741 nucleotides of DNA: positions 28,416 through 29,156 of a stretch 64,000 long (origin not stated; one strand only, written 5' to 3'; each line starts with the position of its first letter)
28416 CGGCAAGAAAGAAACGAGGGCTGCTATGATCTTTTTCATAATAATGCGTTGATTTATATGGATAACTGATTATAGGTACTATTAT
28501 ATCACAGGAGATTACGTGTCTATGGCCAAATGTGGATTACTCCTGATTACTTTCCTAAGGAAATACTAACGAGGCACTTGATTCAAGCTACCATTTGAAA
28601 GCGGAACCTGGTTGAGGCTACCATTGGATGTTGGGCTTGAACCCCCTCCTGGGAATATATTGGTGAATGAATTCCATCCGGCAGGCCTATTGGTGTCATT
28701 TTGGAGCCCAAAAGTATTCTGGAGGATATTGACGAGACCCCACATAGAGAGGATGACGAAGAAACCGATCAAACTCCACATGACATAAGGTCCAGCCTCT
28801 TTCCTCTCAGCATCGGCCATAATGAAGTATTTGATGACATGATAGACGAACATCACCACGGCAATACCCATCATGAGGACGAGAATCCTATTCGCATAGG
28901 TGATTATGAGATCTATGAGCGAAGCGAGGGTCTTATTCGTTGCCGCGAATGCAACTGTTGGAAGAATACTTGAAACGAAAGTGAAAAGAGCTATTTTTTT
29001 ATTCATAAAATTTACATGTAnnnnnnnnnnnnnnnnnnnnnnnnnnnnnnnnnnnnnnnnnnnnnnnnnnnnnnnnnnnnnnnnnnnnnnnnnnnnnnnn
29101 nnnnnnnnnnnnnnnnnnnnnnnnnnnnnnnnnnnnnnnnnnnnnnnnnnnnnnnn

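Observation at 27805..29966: Tandem array of five small secreted two-TM proteins with VirB2/TrbC-pilin-like architecture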

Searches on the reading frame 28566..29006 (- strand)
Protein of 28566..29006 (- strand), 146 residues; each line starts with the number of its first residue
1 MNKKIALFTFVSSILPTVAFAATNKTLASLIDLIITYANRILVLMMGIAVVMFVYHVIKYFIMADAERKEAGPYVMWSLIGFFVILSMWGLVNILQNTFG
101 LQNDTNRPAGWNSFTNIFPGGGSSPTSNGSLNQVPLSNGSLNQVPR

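Call 3: search_protein_families(library=pfam, proteins=[window:28566-29006:-], max_evalue=1)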
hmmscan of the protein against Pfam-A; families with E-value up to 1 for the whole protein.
window:28566-29006:- (146 aa): 5 families
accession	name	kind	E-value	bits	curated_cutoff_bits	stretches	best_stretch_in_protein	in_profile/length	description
PF18895.5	T4SS_pilin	-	7.3e-08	32.8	26.6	1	38-95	13-71/71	Type IV secretion system pilin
PF10251.14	PEN-2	-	0.034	15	25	1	50-92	25-71/93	Presenilin enhancer-2 subunit of gamma secretase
PF23778.1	Phage_holin_2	-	0.055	14.2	32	1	45-97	3-55/92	Putative phage holin family 2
PF11190.13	DUF2976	-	0.064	13.6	28.2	1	16-89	2-78/87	Protein of unknown function (DUF2976)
PF04123.18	DUF373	-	0.98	9.2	28.3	0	6-85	257-333/335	Domain of unknown function (DUF373)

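Call 4: search_protein_families(library=ncbifam, proteins=[window:28566-29006:-], max_evalue=1)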
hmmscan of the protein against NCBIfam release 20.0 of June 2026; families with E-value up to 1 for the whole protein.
window:28566-29006:- (146 aa): 3 families
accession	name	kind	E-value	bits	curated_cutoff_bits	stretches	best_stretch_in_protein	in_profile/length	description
NF045849.1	ICE_MMCAP2_0565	equivalog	0.00054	19.6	40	1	31-95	6-76/80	Mbov_0395 family pilin-like conjugal transfer protein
NF043062.1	MMSYN1_0881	equivalog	0.0092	15.1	450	1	42-111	309-378/455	hexose phosphate transporter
TIGR04286.1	MSEP-CTERM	equivalog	0.13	10.1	150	1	3-92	141-227/920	MSEP-CTERM sorting domain-containing protein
